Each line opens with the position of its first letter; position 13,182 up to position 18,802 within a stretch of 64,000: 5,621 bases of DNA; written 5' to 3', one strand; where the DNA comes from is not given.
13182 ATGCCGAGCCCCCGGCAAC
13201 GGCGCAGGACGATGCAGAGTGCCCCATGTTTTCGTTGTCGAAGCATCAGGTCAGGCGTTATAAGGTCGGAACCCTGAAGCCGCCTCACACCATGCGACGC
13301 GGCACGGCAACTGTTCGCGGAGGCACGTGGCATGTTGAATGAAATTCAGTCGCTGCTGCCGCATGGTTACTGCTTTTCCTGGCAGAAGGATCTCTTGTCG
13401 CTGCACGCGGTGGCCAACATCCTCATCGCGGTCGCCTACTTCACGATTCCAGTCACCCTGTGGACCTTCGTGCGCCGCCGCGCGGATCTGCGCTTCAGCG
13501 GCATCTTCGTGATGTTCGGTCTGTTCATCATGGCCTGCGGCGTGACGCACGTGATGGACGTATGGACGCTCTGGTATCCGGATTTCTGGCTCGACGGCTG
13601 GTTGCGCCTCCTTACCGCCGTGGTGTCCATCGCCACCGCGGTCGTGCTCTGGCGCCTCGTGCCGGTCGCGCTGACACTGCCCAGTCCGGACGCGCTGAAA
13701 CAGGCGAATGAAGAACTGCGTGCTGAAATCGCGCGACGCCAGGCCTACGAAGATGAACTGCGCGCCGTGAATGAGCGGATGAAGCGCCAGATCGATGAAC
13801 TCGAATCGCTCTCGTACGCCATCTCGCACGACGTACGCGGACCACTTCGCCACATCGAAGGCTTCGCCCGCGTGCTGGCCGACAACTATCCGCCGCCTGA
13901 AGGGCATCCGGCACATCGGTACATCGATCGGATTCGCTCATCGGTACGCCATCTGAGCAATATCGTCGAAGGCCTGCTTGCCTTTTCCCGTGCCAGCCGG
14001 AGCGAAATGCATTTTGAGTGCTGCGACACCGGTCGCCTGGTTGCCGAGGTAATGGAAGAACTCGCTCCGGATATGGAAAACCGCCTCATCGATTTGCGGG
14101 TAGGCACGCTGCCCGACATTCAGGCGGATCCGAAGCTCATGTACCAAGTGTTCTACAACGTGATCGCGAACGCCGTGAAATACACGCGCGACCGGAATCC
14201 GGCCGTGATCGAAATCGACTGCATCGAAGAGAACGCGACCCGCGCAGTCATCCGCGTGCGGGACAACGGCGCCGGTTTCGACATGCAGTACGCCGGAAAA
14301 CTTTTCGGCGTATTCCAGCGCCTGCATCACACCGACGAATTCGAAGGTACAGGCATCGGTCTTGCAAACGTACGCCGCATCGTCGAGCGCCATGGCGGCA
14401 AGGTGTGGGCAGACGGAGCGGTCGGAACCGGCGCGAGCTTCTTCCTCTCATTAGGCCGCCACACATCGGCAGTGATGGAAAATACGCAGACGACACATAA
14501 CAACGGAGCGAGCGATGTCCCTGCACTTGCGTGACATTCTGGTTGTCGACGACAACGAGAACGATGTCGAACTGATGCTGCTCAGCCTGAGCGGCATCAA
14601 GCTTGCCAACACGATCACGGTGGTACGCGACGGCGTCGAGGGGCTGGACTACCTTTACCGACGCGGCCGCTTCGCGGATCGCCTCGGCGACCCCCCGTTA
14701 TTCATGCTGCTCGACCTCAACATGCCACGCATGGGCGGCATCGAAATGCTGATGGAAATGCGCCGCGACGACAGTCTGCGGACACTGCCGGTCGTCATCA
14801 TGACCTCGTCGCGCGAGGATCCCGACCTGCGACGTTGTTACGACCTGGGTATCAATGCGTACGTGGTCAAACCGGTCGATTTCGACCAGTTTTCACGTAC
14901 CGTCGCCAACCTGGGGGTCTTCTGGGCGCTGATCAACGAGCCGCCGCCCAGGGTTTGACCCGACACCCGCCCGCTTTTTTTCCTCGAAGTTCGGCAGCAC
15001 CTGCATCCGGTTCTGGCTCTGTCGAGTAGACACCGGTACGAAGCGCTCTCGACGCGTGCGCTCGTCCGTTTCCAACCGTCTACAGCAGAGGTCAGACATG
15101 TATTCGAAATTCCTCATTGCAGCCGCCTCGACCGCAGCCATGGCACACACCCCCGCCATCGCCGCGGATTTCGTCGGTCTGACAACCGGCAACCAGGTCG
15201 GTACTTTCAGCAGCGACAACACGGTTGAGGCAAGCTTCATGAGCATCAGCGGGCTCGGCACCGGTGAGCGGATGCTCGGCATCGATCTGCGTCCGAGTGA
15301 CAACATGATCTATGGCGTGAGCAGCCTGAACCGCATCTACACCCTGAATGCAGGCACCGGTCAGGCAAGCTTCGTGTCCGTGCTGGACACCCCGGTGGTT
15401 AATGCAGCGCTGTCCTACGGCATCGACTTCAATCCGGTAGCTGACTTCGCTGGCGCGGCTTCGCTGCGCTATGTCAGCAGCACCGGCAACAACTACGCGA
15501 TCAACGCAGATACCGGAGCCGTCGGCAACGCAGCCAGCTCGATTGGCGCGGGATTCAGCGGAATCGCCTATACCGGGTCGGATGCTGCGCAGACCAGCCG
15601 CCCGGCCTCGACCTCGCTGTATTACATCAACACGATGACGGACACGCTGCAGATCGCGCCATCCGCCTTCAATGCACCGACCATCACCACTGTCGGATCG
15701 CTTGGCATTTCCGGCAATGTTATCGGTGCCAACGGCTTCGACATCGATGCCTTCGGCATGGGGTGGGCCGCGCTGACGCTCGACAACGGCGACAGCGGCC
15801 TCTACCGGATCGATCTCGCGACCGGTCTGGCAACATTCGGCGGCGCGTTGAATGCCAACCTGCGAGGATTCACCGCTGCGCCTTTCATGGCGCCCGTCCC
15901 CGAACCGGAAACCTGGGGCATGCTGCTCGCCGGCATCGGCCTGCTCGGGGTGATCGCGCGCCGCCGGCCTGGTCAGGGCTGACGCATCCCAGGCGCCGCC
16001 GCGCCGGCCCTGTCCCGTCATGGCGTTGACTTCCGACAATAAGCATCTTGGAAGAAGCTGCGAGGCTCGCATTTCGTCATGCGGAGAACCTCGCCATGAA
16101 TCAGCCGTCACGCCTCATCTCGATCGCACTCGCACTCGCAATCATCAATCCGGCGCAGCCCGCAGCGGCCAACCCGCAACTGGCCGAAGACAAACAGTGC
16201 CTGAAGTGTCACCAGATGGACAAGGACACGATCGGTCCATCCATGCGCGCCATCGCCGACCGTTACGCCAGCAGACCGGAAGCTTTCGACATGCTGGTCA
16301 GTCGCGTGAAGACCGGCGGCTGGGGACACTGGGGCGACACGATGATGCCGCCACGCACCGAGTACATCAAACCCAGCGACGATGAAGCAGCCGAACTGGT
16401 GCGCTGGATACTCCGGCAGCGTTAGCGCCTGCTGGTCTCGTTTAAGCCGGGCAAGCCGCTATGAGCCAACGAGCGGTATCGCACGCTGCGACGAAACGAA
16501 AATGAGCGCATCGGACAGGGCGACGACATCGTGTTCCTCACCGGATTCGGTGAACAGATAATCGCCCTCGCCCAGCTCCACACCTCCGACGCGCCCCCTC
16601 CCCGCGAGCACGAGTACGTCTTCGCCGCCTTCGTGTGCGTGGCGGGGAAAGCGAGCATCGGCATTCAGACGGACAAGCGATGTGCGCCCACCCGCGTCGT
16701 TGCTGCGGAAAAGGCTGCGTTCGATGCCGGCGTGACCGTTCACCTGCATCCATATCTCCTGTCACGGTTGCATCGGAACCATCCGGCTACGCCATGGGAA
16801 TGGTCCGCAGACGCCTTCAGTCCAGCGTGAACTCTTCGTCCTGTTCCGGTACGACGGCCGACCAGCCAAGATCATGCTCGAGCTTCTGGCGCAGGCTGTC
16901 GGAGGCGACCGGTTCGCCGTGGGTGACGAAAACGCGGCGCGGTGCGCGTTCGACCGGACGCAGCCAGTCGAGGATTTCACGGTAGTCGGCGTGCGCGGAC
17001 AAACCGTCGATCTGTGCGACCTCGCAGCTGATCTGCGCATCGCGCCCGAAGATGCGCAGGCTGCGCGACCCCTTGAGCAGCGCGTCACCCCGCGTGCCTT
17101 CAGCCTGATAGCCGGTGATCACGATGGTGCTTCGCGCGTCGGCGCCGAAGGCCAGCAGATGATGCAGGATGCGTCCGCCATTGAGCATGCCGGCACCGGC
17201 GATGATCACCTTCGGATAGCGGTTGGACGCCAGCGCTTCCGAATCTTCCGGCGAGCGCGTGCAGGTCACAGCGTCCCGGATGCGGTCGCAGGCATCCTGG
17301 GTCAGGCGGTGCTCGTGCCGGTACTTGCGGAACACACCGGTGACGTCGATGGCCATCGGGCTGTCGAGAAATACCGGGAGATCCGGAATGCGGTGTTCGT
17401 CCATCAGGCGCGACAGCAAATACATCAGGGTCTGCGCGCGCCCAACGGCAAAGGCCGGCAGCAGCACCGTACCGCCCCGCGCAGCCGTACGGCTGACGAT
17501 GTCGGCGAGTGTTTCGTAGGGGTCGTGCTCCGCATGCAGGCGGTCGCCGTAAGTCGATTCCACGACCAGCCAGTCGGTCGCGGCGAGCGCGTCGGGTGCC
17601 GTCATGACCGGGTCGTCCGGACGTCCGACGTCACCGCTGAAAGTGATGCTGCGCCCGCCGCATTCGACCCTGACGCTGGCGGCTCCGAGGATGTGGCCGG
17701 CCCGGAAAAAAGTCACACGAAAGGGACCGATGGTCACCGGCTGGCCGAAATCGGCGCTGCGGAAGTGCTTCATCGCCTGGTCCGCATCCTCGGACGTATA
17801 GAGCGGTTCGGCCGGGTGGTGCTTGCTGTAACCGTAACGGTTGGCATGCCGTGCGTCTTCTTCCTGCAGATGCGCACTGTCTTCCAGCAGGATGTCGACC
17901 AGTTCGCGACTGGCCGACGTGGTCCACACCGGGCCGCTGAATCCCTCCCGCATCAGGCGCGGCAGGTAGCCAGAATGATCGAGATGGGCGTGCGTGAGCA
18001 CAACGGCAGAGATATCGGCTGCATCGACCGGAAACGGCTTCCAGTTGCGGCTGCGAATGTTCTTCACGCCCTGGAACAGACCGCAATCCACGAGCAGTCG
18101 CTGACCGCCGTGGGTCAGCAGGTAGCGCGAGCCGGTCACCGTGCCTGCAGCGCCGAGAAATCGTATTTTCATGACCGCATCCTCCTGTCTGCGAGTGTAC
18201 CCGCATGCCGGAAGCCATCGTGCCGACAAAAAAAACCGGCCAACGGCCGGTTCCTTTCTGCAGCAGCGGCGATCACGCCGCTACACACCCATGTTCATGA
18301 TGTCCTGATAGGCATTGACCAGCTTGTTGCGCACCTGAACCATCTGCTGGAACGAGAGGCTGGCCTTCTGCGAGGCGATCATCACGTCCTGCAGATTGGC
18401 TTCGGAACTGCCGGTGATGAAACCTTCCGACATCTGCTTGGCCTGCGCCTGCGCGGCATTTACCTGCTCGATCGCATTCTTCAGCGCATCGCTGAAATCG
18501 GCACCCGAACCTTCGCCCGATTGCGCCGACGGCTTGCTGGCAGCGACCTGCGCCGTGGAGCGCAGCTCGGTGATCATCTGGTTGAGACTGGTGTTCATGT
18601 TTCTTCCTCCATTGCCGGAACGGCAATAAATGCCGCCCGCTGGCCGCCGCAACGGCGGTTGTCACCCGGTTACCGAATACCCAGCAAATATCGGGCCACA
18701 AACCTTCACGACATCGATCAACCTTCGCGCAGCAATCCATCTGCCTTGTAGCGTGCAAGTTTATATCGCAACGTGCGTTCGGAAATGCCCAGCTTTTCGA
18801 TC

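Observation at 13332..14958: ETR1-type ethylene-binding domain fused to a histidine kinase, with its own CheY-like regulator, inside the flagellar locus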

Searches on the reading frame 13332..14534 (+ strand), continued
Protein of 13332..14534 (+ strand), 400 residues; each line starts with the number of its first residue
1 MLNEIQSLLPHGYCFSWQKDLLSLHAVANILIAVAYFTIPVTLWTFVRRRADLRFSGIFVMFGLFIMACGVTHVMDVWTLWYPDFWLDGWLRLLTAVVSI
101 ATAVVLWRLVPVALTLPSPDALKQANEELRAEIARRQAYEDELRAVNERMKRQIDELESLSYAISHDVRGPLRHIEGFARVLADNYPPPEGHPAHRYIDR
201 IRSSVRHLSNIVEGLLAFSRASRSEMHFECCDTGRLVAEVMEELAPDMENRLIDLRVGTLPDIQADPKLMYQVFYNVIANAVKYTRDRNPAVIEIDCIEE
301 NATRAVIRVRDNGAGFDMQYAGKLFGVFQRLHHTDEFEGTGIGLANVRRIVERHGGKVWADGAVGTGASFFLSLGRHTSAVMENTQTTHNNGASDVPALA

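Call 50: find_encoding_contigs(protein=P0035, flank=7000, max_places=1)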
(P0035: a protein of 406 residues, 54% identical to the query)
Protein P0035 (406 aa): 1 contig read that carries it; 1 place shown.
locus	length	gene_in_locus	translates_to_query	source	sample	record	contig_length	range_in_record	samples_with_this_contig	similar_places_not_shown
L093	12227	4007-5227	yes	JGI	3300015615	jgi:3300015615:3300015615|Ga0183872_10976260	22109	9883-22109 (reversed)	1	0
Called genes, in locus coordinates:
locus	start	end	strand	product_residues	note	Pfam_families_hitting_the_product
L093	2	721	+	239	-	?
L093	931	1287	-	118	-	PF07237:DUF1428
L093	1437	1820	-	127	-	PF00903:Glyoxalase (weak)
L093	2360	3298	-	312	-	PF12974:Phosphonate-bd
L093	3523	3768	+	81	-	-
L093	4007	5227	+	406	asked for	PF25487:ETR1_N, PF00512:HisKA, PF02518:HATPase_c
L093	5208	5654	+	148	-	PF00072:Response_reg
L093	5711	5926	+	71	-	-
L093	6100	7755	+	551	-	PF20695:UbiD_N, PF01977:UbiD, PF20696:UbiD_C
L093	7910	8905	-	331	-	PF03401:TctC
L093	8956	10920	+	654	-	PF02826:2-Hacid_dh_C (faint), PF13434:Lys_Orn_oxgnase (faint), PF00070:Pyr_redox (faint), PF00743:FMO-like, PF01494:FAD_binding_3 (faint), PF07992:Pyr_redox_2, PF13450:NAD_binding_8 (weak), PF13738:Pyr_redox_3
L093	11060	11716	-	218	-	PF02798:GST_N, PF13417:GST_N_3, PF13409:GST_N_2, PF14497:GST_C_3 (weak), PF00043:GST_C, PF13410:GST_C_2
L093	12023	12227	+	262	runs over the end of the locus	PF10370:Rv2993c-like_N, PF01557:FAA_hydrolase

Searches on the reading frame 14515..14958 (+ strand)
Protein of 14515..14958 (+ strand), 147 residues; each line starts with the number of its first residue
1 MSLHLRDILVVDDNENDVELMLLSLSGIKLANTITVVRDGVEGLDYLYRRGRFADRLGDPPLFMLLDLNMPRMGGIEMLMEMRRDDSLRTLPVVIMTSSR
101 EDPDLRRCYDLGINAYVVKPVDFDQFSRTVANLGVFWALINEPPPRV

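Call 3: search_protein_families(library=pfam, proteins=[window:14515-14958:+], max_evalue=1)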
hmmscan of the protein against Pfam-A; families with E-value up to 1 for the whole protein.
window:14515-14958:+ (147 aa): 1 family
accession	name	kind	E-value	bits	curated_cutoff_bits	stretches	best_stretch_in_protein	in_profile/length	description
PF00072.30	Response_reg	-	1.1e-17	64.6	30.2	1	8-128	1-108/111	Response regulator receiver domain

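Call 4: search_protein_families(library=ncbifam, proteins=[window:14515-14958:+], max_evalue=1)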
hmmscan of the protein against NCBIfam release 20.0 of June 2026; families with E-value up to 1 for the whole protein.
window:14515-14958:+ (147 aa): 79 families (the best 25 are shown)
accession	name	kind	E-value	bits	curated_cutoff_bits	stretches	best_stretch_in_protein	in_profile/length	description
TIGR02875.1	spore_0_A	equivalog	4.8e-12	45.7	200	1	8-133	5-121/262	sporulation transcription factor Spo0A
TIGR02154.1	PhoB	equivalog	8.1e-11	41.7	296.2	1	7-123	4-109/226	phosphate regulon transcriptional regulator PhoB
NF008469.0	PRK11361.1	equivalog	1e-10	40.9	714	1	6-127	5-113/461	acetoacetate metabolism transcriptional regulator AtoC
NF007969.0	PRK10693.1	equivalog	2.1e-10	40.1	329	1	4-130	6-120/337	two-component system response regulator RssB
NF038297.2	hybrid_HK_HrmK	equivalog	2.3e-10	39.8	725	1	5-131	490-605/607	hybrid histidine kinase/response regulator HrmK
NF007901.0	PRK10610.1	equivalog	2.7e-09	37.3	189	1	9-121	9-111/129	chemotaxis response regulator CheY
NF008099.0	PRK10841.1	equivalog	4.9e-09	34.5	920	1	8-131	827-937/949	two-component system sensor histidine kinase RcsC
NF007135.0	PRK09581.1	equivalog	9.1e-09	34.6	474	1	7-140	4-126/457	PleD family two-component system response regulator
NF007935.0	PRK10651.1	equivalog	1.1e-08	34.6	250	1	28-126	26-116/216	two-component system response regulator NarL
TIGR01387.1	cztR_silR_copR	subfamily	1.6e-08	34.5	279.2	1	8-126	1-106/218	heavy metal response regulator transcription factor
NF040689.1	MtrAB_MtrA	equivalog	2.1e-08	33.8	300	1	8-124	1-103/219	MtrAB system response regulator MtrA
NF041733.1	resp_reg_CseB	equivalog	2.3e-08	33.7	350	1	7-124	2-105/228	two-component system response regulator CseB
NF012023.0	PRK15479.1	equivalog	2.4e-08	33.8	337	1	63-127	47-109/224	transcriptional regulator TctD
NF045901.1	HisKinLetSLeg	equivalog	3.4e-08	32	1650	1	5-129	671-784/906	two-component system sensor histidine kinase LetS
NF011874.0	PRK15347.1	equivalog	3.6e-08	31.9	852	1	8-130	693-806/921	two component system sensor kinase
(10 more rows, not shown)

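Call 31: search_solved_structures(query=window:14515-14955:+, max_evalue=0.00001, show_alignments=2)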
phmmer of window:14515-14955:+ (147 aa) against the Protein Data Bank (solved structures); distinct sequences matched with E-value up to 0.00001: 95 (the best 60 are shown).
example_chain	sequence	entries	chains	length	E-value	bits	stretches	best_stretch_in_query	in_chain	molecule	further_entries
5ic5_A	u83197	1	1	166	3.3e-45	156.8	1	5-145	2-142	Candidate response regulator, CheY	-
5brj_A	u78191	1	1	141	1.1e-43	151.9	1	4-142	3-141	Two component response regulator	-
5te9_A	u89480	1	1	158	1.5e-26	96.2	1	7-146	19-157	Response regulator receiver protein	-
1k68_A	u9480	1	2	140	7.6e-24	87.5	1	7-138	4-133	Phytochrome Response Regulator RcpA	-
4zyl_A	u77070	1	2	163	4.1e-23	85.1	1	6-138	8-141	RphyB protein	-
1k66_A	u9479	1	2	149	4.1e-23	85.1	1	7-138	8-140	Phytochrome Response Regulator RcpB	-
3heb_A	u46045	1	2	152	2e-22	82.9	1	8-143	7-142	Response regulator receiver domain protein (CheY)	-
6xvu_A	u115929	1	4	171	5.5e-22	81.5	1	5-138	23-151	Response regulator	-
8avv_A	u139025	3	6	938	1.2e-20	77.2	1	6-137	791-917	Bacteriophytochrome,Response regulator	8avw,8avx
1i3c_A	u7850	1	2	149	6.8e-18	68.2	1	7-138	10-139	RESPONSE REGULATOR RCP1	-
1jlk_A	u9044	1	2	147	6.9e-18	68.2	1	7-138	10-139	Response regulator RCP1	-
2qvg_A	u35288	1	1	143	1.5e-14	57.3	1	6-126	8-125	Two component response regulator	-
1m5t_A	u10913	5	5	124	3.4e-09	40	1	8-132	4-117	cell division response regulator DivK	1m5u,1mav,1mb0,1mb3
4hns_A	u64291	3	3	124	4.2e-09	39.7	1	63-121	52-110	Chemotaxis protein CheY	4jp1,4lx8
2r25_B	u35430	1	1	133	4.8e-09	39.5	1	8-125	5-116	Osmosensing histidine protein kinase SLN1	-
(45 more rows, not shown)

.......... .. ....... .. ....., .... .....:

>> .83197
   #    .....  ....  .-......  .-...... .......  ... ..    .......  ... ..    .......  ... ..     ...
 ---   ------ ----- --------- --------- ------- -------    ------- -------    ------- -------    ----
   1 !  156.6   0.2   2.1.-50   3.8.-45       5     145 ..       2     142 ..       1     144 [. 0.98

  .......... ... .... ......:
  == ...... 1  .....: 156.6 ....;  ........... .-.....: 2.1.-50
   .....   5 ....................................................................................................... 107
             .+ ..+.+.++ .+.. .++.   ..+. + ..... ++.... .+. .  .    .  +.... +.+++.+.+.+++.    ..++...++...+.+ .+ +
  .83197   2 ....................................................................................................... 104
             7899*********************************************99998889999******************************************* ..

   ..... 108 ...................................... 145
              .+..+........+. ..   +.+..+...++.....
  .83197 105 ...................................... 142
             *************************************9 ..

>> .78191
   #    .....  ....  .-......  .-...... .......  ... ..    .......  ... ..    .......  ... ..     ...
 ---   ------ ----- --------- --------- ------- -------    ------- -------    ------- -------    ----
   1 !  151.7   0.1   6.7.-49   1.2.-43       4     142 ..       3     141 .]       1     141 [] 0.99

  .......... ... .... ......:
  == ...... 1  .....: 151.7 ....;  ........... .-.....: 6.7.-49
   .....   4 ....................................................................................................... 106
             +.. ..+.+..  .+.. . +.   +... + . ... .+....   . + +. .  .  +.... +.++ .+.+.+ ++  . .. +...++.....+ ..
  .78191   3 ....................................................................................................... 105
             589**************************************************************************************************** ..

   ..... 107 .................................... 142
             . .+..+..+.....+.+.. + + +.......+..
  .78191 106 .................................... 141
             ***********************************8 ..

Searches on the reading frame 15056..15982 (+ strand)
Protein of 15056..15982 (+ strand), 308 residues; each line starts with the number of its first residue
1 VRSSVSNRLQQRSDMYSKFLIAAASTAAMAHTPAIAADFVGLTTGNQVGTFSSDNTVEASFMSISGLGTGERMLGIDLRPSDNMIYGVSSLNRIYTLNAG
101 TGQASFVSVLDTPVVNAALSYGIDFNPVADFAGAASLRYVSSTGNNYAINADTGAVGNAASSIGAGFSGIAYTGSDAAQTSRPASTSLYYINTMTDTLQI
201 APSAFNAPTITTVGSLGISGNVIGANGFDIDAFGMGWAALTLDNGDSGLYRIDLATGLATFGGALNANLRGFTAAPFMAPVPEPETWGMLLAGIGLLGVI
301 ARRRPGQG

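Call 3: search_protein_families(library=pfam, proteins=[window:15056-15982:+], max_evalue=1)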
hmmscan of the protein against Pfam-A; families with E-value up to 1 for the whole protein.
window:15056-15982:+ (308 aa): 2 families
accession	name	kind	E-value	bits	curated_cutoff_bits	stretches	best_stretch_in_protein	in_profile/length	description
PF14339.12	DUF4394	-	9.4e-40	136.8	29.6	1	50-271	4-228/230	Domain of unknown function (DUF4394)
PF07589.16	PEP-CTERM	-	2.8e-08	33.9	20.7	1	280-304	1-24/24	PEP-CTERM motif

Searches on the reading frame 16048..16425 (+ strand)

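Call 64: search_protein_families(library=pfam, proteins=[window:16048-16425:+], max_evalue=0.0001)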
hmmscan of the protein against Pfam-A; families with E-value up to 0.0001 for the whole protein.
window:16048-16425:+ (125 aa): 2 families
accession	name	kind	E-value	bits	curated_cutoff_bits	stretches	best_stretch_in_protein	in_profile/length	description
PF00034.26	Cytochrom_C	-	2.6e-07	32.3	21.3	1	44-122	6-87/90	Cytochrome c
PF13442.11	Cytochrome_CBB3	-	9.5e-05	23.1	27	0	48-121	11-68/68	Cytochrome C oxidase, cbb3-type, subunit III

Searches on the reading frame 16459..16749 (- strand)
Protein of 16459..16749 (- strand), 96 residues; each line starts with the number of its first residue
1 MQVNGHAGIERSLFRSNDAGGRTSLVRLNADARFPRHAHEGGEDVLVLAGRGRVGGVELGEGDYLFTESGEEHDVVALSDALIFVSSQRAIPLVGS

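Call 64: search_protein_families(library=pfam, proteins=[window:16459-16749:-], max_evalue=0.0001)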
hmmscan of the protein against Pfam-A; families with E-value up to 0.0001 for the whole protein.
window:16459-16749:- (96 aa): 2 families
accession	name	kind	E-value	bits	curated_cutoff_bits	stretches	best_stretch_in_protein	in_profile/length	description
PF12973.13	Cupin_7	-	4.2e-15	55.9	27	1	6-86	17-100/105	ChrR Cupin-like domain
PF07883.17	Cupin_2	-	1.5e-08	34.6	27.2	1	25-81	2-62/70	Cupin domain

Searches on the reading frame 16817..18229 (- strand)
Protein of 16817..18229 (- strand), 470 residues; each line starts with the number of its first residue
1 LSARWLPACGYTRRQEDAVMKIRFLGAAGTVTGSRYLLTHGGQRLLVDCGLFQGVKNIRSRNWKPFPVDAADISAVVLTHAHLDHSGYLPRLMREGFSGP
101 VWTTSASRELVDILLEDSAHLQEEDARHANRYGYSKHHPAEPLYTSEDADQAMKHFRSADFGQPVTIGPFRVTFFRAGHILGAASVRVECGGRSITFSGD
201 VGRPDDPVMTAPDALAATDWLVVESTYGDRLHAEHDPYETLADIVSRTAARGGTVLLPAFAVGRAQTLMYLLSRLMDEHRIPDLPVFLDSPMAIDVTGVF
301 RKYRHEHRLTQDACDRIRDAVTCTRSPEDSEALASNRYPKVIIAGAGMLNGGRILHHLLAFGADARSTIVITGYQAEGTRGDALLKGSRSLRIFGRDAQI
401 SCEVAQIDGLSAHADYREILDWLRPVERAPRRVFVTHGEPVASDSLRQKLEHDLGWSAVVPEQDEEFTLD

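Call 64: search_protein_families(library=pfam, proteins=[window:16817-18229:-], max_evalue=0.0001)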
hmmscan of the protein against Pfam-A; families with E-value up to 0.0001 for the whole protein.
window:16817-18229:- (470 aa): 4 families
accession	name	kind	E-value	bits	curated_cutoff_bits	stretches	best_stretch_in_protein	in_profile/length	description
PF10996.14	Beta-Casp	-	2.4e-34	118.9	27.7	1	265-384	1-120/120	Beta-Casp domain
PF07521.17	RMMBL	-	1.6e-17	63.6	21.6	1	398-461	2-63/63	Zn-dependent metallo-hydrolase RNA specificity domain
PF00753.33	Lactamase_B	-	2.6e-13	50.8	22.7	1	34-219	7-162/196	Metallo-beta-lactamase superfamily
PF12706.13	Lactamase_B_2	-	1.1e-11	45.2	27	1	44-242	2-184/200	Beta-lactamase superfamily domain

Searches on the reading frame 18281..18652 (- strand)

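Call 64: search_protein_families(library=pfam, proteins=[window:18281-18652:-], max_evalue=0.0001)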
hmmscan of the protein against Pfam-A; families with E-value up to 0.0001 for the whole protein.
window:18281-18652:- (123 aa): 1 family
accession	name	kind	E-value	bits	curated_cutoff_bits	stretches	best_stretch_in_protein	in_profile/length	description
PF02049.23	FliE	-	2.9e-31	107.9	22.4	1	37-123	4-89/89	Flagellar hook-basal body complex protein FliE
